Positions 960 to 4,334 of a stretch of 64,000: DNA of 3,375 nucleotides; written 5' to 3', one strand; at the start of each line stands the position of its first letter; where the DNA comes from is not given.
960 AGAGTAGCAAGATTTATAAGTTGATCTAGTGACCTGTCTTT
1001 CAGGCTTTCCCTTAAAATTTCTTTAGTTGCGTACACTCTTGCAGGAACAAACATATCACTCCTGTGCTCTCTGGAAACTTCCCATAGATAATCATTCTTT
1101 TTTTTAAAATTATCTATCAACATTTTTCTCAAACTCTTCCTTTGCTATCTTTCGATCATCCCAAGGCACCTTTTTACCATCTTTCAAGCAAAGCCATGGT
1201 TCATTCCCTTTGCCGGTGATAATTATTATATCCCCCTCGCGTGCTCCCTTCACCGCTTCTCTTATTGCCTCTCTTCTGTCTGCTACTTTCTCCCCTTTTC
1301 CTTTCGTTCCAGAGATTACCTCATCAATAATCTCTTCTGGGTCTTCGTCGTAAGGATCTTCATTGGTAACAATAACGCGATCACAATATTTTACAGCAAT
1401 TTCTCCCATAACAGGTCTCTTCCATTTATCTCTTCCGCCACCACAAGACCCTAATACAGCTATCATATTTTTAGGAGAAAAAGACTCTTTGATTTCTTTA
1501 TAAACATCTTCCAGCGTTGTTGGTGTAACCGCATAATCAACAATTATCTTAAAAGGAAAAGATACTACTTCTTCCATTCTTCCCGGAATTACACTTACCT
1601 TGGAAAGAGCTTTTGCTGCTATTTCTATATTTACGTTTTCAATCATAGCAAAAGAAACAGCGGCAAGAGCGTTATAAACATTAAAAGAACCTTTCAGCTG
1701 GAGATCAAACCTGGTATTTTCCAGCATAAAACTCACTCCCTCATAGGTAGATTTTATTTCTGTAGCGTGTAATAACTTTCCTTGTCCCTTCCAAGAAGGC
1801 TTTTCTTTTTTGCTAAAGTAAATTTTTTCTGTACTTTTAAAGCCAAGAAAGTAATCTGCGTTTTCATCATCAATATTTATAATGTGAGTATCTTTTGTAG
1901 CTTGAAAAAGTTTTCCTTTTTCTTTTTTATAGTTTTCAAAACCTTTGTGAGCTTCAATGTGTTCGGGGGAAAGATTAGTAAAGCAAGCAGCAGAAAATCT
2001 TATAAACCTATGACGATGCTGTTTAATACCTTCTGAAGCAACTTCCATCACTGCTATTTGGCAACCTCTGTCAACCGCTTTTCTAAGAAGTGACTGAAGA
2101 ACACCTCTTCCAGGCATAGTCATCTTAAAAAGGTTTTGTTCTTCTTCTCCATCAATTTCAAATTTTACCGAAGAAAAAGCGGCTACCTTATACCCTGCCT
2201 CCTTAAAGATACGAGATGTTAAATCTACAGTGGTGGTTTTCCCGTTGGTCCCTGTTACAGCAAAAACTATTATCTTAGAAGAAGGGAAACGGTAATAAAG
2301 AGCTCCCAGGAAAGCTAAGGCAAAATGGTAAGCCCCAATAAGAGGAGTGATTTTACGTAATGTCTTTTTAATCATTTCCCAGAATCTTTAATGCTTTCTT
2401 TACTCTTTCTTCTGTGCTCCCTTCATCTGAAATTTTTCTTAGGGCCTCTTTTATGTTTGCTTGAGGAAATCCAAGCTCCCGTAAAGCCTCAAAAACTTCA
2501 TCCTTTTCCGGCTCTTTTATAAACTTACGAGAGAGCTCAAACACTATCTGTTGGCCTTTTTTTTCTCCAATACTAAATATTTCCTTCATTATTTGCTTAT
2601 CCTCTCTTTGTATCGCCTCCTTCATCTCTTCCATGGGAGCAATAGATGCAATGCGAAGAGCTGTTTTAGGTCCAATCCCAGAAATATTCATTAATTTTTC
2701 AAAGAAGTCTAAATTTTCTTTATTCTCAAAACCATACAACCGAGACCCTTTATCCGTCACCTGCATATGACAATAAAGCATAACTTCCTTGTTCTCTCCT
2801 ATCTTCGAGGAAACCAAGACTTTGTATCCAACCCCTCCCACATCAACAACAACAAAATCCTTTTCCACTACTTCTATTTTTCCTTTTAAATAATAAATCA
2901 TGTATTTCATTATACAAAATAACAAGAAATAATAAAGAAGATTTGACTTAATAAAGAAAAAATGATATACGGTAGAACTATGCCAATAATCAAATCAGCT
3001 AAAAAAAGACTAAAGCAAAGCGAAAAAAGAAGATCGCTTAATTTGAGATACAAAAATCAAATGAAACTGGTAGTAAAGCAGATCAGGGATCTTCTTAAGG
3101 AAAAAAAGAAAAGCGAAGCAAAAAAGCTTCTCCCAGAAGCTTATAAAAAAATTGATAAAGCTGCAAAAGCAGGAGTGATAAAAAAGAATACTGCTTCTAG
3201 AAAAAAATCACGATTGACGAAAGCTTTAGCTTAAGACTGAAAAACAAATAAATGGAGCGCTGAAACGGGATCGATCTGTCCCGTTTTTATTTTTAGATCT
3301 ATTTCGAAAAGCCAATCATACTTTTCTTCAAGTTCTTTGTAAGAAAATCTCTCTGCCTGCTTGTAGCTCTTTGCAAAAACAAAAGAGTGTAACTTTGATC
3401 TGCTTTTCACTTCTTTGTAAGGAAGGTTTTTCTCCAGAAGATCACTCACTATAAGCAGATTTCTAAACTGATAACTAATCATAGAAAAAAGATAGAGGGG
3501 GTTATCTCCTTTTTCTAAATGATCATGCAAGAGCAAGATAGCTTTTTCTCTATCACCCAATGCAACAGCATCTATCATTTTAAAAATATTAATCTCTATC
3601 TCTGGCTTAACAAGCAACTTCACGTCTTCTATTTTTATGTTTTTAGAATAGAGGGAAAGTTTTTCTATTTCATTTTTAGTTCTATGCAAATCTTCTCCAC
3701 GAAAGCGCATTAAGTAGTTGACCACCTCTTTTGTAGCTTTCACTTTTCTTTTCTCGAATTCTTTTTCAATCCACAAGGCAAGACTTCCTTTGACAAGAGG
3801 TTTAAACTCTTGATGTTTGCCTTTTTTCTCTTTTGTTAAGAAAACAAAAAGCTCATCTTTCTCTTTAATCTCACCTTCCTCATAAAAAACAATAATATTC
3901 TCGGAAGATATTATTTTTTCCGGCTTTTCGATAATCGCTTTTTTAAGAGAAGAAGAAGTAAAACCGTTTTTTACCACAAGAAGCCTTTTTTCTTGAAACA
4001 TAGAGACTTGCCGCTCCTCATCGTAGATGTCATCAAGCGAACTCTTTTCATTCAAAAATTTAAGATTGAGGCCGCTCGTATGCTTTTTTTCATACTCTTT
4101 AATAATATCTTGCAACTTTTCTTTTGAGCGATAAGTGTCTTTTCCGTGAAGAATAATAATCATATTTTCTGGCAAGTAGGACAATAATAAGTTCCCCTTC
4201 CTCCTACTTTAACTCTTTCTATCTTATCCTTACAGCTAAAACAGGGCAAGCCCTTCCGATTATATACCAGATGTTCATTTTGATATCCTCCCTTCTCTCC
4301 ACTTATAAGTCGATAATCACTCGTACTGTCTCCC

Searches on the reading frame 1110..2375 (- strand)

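Call 55: search_protein_families(library=pfam, proteins=[window:1110-2375:-], max_evalue=0.00001)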
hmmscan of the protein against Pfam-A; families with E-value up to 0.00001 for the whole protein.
window:1110-2375:- (421 aa): 2 families
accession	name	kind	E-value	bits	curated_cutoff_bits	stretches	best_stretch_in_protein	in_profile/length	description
PF08245.18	Mur_ligase_M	-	2.6e-41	142.2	24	1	40-241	1-198/200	Mur ligase middle domain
PF02875.26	Mur_ligase_C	-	1.3e-25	91.1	28.4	1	265-390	1-127/127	Mur ligase, glutamate ligase domain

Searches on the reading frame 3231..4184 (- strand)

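Call 55: search_protein_families(library=pfam, proteins=[window:3231-4184:-], max_evalue=0.00001)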
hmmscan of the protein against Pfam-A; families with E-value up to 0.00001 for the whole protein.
window:3231-4184:- (317 aa): 1 family
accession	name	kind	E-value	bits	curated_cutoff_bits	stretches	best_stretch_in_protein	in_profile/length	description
PF21694.2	DNA_pol3_delta_C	-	2.4e-28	99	27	1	197-316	1-120/121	DNA polymerase III delta subunit, C-terminal domain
